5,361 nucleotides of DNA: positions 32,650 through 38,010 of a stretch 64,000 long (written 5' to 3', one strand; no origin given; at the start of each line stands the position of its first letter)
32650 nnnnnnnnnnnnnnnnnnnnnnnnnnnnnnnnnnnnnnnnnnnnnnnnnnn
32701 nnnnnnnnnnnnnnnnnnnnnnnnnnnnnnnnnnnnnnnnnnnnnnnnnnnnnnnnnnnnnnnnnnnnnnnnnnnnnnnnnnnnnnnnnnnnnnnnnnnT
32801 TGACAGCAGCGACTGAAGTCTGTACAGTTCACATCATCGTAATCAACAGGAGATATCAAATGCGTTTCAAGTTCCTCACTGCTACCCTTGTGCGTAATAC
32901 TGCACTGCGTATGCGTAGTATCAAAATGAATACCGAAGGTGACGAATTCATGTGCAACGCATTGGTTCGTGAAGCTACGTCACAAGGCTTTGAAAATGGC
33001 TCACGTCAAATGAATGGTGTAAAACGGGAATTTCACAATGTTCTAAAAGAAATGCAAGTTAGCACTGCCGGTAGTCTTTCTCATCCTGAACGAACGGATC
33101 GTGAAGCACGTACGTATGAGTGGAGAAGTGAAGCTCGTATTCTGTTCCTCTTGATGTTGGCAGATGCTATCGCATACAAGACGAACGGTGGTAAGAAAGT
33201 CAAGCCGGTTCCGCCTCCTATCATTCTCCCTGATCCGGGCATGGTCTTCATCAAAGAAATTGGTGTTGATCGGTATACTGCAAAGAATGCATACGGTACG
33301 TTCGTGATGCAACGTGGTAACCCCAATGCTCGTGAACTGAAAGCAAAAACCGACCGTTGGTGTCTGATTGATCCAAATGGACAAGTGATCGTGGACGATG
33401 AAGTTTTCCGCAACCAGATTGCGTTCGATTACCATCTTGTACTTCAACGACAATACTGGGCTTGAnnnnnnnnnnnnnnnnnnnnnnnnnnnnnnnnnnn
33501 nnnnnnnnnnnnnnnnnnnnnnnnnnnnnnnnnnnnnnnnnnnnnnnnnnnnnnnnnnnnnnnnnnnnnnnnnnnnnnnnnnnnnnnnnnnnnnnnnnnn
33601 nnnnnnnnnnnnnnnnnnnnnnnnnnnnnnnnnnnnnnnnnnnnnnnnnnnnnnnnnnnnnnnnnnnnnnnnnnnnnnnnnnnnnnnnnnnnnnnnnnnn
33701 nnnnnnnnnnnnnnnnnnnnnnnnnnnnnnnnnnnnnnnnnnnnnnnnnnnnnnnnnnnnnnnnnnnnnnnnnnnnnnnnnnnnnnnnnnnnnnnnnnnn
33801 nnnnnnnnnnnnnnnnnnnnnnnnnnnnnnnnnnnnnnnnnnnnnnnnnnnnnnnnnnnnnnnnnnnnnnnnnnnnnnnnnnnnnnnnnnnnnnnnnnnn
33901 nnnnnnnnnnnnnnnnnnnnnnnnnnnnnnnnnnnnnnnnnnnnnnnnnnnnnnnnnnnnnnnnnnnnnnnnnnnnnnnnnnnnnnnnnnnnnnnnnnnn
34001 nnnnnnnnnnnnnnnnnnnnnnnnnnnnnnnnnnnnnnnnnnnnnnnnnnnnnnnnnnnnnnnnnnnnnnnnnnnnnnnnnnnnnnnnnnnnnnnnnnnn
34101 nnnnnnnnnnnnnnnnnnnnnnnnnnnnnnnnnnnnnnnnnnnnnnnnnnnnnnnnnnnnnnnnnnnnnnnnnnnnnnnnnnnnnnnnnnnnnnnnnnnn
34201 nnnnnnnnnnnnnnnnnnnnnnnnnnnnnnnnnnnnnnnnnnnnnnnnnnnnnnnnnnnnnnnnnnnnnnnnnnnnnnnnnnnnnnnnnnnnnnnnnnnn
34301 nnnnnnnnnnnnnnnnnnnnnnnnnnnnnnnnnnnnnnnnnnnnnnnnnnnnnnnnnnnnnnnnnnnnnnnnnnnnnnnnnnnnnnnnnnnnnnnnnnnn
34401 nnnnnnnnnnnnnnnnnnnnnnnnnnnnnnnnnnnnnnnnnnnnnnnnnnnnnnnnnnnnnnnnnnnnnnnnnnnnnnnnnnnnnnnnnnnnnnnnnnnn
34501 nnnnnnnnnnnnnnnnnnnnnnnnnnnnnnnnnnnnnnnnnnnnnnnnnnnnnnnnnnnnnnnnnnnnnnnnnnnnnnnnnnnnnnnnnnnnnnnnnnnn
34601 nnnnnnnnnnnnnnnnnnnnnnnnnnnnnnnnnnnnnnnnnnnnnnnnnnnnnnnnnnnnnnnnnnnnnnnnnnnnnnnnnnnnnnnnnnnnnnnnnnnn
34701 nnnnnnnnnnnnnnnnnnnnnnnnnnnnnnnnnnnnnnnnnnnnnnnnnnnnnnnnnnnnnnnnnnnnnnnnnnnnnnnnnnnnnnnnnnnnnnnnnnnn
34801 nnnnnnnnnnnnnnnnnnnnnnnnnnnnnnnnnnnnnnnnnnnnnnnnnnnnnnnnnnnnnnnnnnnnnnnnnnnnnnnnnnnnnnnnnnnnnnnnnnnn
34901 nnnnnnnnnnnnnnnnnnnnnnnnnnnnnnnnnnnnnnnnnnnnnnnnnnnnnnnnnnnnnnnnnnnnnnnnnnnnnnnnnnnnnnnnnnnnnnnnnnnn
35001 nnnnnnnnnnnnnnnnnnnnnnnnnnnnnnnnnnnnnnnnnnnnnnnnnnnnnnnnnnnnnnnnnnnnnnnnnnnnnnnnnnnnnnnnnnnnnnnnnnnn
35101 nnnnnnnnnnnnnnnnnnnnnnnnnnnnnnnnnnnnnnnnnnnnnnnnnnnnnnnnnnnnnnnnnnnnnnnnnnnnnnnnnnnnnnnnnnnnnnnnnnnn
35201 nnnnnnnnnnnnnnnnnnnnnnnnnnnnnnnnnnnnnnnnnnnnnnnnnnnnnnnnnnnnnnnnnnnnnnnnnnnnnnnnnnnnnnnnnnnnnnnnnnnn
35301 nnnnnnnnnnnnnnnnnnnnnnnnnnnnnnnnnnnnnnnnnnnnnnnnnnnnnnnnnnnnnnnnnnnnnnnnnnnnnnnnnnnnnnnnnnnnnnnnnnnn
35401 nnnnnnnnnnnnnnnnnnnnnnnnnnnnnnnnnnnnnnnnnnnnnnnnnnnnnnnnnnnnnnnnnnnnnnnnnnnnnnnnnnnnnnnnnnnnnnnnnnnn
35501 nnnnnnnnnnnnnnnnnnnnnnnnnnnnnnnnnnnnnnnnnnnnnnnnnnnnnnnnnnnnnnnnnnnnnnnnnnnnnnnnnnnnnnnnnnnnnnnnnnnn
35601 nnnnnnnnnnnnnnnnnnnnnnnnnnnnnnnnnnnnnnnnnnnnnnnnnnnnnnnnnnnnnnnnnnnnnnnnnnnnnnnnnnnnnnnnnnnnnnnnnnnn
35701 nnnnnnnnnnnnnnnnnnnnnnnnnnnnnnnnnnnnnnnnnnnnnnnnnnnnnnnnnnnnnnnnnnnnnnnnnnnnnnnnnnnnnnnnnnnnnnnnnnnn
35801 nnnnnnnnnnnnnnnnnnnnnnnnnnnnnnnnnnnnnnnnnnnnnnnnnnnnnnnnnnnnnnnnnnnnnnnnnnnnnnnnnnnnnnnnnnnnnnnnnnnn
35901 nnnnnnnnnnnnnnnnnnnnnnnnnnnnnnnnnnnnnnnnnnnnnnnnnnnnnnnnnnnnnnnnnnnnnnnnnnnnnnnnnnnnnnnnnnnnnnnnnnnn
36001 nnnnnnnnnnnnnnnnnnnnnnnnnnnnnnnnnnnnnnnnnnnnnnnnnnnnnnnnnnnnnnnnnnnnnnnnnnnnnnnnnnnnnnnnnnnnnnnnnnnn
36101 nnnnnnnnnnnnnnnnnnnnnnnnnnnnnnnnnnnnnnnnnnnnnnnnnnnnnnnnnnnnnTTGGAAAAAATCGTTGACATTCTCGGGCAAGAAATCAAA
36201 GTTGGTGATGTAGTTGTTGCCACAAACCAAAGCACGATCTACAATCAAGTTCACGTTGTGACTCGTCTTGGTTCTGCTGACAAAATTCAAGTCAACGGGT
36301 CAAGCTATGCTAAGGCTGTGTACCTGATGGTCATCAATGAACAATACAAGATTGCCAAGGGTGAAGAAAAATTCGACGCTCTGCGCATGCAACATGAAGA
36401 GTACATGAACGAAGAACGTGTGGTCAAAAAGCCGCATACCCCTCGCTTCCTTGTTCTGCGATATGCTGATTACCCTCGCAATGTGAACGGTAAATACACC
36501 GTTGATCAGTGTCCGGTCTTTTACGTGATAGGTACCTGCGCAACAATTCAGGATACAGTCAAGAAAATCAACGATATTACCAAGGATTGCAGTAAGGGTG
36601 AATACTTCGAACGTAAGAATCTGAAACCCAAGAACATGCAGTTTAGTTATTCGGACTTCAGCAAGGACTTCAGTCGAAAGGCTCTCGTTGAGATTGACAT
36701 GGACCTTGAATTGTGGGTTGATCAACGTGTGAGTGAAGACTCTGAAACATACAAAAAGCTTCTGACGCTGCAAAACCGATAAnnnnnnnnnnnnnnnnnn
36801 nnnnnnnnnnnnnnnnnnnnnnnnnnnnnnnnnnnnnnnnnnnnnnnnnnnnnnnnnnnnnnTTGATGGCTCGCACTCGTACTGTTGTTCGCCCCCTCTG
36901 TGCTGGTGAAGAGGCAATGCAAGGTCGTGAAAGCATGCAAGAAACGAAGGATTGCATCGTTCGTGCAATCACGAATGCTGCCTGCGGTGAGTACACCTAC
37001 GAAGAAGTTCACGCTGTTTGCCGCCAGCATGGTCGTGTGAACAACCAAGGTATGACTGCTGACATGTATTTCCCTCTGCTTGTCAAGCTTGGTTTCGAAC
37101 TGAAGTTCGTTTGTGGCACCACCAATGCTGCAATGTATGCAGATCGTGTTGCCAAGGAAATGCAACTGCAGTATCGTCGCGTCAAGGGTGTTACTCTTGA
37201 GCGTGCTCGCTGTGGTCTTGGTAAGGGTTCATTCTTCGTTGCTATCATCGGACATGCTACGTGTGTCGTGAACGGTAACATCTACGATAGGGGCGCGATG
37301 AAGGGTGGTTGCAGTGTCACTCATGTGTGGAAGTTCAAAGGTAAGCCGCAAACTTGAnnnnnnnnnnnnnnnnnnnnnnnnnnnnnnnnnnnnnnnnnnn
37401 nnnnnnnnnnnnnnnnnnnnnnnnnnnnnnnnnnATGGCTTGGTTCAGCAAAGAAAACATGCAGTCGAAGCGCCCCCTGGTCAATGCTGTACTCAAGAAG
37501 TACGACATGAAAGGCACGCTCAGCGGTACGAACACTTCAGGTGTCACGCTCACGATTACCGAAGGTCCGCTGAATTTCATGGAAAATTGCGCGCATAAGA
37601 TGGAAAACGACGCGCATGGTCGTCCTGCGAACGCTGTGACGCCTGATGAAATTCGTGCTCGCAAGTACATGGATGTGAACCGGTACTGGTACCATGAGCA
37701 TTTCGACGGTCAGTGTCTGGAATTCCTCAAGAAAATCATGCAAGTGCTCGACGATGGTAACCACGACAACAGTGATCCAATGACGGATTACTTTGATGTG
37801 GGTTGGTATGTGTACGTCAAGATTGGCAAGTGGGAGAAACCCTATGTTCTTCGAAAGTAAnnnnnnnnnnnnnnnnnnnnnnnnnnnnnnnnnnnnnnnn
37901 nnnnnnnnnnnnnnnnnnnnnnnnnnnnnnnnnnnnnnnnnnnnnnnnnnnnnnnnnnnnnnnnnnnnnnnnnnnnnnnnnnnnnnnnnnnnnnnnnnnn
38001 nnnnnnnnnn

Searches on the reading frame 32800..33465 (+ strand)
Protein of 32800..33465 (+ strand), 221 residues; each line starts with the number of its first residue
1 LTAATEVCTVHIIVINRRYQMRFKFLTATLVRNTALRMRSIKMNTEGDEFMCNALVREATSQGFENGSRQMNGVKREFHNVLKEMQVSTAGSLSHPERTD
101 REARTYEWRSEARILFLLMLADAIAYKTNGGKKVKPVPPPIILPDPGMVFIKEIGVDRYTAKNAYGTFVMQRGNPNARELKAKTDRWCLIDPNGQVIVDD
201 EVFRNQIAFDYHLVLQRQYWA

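Call 124: search_protein_families(library=pfam, proteins=[window:32800-33465:+], max_evalue=0.1)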
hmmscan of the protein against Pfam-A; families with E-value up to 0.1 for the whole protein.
window:32800-33465:+ (221 aa): 1 family
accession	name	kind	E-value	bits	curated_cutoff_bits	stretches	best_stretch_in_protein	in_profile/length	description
PF09778.15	Guanylate_cyc_2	-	0.05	13.4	28.1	1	5-65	45-106/212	Guanylylate cyclase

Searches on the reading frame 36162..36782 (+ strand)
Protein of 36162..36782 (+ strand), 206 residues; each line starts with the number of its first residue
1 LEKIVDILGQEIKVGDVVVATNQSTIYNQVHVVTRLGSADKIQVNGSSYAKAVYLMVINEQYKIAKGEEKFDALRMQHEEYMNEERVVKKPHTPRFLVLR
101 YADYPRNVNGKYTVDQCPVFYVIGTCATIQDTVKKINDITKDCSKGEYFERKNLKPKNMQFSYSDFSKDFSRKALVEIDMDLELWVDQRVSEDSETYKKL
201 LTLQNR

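Call 11: search_protein_families(library=pfam, proteins=[window:36162-36782:+], max_evalue=0.01)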
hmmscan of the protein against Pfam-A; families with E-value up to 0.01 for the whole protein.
window:36162-36782:+ (206 aa): 0 families

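Call 12: search_protein_families(library=phrogs, proteins=[window:36162-36782:+], max_evalue=0.01)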
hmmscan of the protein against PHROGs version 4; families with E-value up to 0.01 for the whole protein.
window:36162-36782:+ (206 aa): 0 families

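Call 124: search_protein_families(library=pfam, proteins=[window:36162-36782:+], max_evalue=0.1)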
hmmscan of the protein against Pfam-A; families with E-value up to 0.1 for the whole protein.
window:36162-36782:+ (206 aa): 1 family
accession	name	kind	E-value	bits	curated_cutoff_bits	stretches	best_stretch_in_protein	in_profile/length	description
PF24918.1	NET2A_C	-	0.061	13.6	27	0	126-204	26-103/180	NET2A, C-terminal domain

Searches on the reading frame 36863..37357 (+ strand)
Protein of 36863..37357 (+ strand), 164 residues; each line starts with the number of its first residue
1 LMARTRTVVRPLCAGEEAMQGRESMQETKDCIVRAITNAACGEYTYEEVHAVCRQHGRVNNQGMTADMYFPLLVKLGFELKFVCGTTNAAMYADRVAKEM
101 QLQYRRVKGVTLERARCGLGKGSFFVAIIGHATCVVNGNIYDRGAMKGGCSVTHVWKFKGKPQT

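Call 11: search_protein_families(library=pfam, proteins=[window:36863-37357:+], max_evalue=0.01)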
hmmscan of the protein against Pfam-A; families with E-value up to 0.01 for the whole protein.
window:36863-37357:+ (164 aa): 0 families

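Call 12: search_protein_families(library=phrogs, proteins=[window:36863-37357:+], max_evalue=0.01)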
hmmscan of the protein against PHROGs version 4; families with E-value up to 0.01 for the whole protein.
window:36863-37357:+ (164 aa): 1 family
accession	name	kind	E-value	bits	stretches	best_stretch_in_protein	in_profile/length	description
phrog_3754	-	unknown function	2.6e-11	45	1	22-158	15-143/145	-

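Call 124: search_protein_families(library=pfam, proteins=[window:36863-37357:+], max_evalue=0.1)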
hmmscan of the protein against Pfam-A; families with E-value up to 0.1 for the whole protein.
window:36863-37357:+ (164 aa): 0 families

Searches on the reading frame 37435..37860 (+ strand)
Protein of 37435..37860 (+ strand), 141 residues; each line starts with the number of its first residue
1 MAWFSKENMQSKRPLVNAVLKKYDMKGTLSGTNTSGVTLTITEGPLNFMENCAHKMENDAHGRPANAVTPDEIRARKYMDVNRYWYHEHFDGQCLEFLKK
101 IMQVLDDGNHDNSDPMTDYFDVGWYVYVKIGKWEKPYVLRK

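Call 11: search_protein_families(library=pfam, proteins=[window:37435-37860:+], max_evalue=0.01)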
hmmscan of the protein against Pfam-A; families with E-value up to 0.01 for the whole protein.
window:37435-37860:+ (141 aa): 0 families

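Call 12: search_protein_families(library=phrogs, proteins=[window:37435-37860:+], max_evalue=0.01)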
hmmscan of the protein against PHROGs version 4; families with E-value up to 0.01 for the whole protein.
window:37435-37860:+ (141 aa): 1 family
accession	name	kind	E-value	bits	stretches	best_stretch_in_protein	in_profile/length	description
phrog_10415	-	unknown function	1.1e-31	110.9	1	1-138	1-125/129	-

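Call 81: find_related_loci(query=window:37435-37860:+, collection=viral_contigs, flank=5000)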
Query window:37435-37860:+ (141 aa) in viral_contigs; peptide patterns used: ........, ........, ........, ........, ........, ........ (x = any residue, [..] = any of these).
378 stretches matched a pattern; 377 encode a relative of the query (tblastn E <= 1e-3); the best 80 are kept; 80 distinct loci.
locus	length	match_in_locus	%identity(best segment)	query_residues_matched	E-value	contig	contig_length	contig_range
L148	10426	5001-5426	51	1-141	1e-46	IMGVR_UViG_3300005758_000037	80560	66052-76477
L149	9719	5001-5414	50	1-138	1e-43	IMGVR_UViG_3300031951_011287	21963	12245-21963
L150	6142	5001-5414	50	1-138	1e-43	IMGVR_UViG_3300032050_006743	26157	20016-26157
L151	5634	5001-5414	50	1-138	1e-43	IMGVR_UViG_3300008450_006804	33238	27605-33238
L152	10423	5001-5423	52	1-141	9e-44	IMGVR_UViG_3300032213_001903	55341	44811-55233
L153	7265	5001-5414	50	1-138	1e-43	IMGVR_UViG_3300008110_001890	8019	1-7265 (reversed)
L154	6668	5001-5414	49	1-138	6e-43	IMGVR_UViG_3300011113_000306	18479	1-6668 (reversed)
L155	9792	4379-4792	52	1-138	2e-42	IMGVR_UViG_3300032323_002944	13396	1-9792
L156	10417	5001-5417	47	1-139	4e-42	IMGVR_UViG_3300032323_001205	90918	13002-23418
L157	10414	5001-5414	51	1-138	1e-41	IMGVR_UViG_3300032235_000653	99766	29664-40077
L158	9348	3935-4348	51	1-138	9e-42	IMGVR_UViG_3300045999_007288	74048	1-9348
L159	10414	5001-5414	51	1-138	9e-42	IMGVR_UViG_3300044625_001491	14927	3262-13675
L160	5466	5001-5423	47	1-141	7e-42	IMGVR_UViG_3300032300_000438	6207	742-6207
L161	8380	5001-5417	46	1-139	6e-41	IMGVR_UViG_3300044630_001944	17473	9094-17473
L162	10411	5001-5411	47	1-137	6e-41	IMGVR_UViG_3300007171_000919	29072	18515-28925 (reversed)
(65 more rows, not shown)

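Call 112: find_homologous_proteins(query=window:37435-37860:+, max_evalue=1e-10)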
Query window:37435-37860:+ (141 aa): 256 proteins with E <= 1e-10 among 277 candidates; the best 120 are listed.
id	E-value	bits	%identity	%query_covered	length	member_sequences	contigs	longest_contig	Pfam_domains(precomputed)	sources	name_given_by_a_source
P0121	5.2e-95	333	100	100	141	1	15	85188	-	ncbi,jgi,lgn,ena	jgi:hypothetical protein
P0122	2.0e-85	302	89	100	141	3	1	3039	-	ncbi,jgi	jgi:hypothetical protein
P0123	9.8e-73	261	79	100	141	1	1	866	-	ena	-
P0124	6.6e-70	252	76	100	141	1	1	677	-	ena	-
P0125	2.0e-44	169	55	100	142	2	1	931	-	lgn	-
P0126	2.2e-39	153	51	98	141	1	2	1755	-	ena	-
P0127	8.5e-39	151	51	98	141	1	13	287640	-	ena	-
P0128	2.3e-38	150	50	98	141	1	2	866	-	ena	-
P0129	3.6e-38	149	53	99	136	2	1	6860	-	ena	-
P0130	4.2e-38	149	51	98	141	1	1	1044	-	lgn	-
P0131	4.2e-38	149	50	98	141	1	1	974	-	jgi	-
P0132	4.2e-38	149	50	99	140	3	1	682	-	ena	-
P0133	4.2e-38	149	50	98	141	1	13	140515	-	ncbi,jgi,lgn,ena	jgi:hypothetical protein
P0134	4.3e-38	149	50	98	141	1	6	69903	-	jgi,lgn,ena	-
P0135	4.4e-38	149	50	98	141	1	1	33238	-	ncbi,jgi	-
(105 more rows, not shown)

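Call 113: find_encoding_contigs(protein=P0121, flank=3000, max_places=10)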
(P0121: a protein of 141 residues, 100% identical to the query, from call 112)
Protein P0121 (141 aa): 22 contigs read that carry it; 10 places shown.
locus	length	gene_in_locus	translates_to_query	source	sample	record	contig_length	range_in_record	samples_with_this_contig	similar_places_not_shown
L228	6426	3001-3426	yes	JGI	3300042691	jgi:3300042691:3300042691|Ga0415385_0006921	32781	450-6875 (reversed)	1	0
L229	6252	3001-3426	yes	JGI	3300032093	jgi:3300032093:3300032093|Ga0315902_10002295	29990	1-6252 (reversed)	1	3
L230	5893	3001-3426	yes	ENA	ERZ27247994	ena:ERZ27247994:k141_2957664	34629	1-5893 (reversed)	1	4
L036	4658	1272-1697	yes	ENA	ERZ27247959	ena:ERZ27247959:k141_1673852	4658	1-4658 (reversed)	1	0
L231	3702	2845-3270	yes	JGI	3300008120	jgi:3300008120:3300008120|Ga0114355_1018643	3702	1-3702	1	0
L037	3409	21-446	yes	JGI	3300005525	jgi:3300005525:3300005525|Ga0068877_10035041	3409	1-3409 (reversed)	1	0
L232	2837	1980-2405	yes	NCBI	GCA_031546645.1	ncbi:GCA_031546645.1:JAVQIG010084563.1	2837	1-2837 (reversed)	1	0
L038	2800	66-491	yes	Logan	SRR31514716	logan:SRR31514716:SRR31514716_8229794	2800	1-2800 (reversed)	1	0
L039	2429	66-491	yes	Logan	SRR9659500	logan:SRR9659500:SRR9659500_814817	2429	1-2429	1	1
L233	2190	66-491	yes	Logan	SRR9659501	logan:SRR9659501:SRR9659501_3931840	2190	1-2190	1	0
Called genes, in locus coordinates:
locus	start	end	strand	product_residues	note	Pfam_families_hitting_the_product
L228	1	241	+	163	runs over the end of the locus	-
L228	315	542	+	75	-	-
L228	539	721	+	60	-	-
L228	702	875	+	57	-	-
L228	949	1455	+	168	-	-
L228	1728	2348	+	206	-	-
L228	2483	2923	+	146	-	-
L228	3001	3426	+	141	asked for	-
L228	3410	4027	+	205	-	-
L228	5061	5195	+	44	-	-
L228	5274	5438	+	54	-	-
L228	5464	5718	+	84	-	-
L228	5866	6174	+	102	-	-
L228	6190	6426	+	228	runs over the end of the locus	?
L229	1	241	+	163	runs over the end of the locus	-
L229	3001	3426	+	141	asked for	-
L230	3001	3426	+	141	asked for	-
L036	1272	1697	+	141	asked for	-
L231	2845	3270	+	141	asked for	-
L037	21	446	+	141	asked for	-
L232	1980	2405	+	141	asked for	-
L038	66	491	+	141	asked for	-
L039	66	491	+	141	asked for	-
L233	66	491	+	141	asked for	-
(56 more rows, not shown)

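Call 119: predict_structure(alignment_id=A7)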
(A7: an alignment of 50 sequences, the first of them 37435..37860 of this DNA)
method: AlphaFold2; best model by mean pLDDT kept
length: 141 residues; sequences in the alignment: 50
mean_pLDDT: 86.0   pTM: 0.79
mean pLDDT of the five models: 86.0, 85.3, 85.2, 83.2, 81.9
residues with pLDDT >= 90: 74; 70-90: 50; 50-70: 17; < 50: 0
segments of 3 or more residues with pLDDT < 50: none
pLDDT, mean of each block of 10 residues (from residue 1): 81 94 95 84 95 86 78 91 89 95 86 57 83 93 79
secondary structure, 60 per line:
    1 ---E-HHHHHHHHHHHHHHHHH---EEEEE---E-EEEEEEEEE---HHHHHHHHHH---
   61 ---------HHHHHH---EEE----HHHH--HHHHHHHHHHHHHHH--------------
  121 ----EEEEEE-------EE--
elements in order: H6-22 E26-30 E36-44 H48-57 H70-75 E79-81 H86-89 H92-106 E125-130

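Call 121: fold_search(model_id=the predicted structure, library=pdb)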
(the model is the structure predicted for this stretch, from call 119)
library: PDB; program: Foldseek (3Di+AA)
matches with E <= 10: 83; with E <= 0.001: 0
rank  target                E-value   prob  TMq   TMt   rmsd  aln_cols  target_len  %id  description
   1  3gr0_A                1.1e+00  0.23  0.21  0.17   2.6        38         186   24  Periplasmic domain of the T3SS inner membrane protein PrgH from S.typhimurium (fragment 170-362) (released 2009-05-19)
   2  6ssd                  1.1e+00  0.07  0.20  0.09  12.0       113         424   13  Transaminase with PLP bound (released 2020-01-15)
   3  4g1i_A                1.1e+00  0.21  0.21  0.16   2.6        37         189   24  Structure of the PrgH periplasmic domain (released 2013-05-08)
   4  3gr0_B                1.2e+00  0.21  0.21  0.16   2.6        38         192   24  Periplasmic domain of the T3SS inner membrane protein PrgH from S.typhimurium (fragment 170-362) (released 2009-05-19)
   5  7ah9_7A               1.5e+00  0.15  0.20  0.14   2.9        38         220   21  Substrate-engaged type 3 secretion system needle complex from Salmonella enterica typhimurium - SpaR state 1 (released 2021-03-17)
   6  3gr1_F                1.6e+00  0.18  0.21  0.17   2.5        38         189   24  Periplasmic domain of the T3SS inner membrane protein PrgH from S.typhimurium (fragment 170-392) (released 2009-05-19)
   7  5tcp_1                1.6e+00  0.14  0.20  0.15   3.0        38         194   21  Near-atomic resolution cryo-EM structure of the periplasmic domains of PrgH and PrgK (released 2016-12-21)
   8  3gr1_B                1.8e+00  0.20  0.22  0.16   2.5        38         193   24  Periplasmic domain of the T3SS inner membrane protein PrgH from S.typhimurium (fragment 170-392) (released 2009-05-19)
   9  1bpx_A                1.9e+00  0.08  0.29  0.16   9.0       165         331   10  DNA POLYMERASE BETA/DNA COMPLEX (released 1997-06-16)
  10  5n72                  2.1e+00  0.02  0.16  0.08  19.6       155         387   13  Crystal structure of the Legionella effector WipA shorter construct (released 2017-04-19)
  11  3gr1_H                2.2e+00  0.18  0.22  0.17   2.4        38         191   24  Periplasmic domain of the T3SS inner membrane protein PrgH from S.typhimurium (fragment 170-392) (released 2009-05-19)
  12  3gr1_C                2.2e+00  0.15  0.21  0.16   2.4        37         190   24  Periplasmic domain of the T3SS inner membrane protein PrgH from S.typhimurium (fragment 170-392) (released 2009-05-19)
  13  3gr1_A                2.5e+00  0.15  0.21  0.16   2.5        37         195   24  Periplasmic domain of the T3SS inner membrane protein PrgH from S.typhimurium (fragment 170-392) (released 2009-05-19)
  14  1th5_MODEL_1_A        2.7e+00  0.15  0.24  0.42   2.9        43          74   14  Solution structure of C-terminal domain of NifU-like protein from Oryza sativa (released 2005-09-27)
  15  3gr0_C                2.9e+00  0.14  0.21  0.18   2.6        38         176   24  Periplasmic domain of the T3SS inner membrane protein PrgH from S.typhimurium (fragment 170-362) (released 2009-05-19)
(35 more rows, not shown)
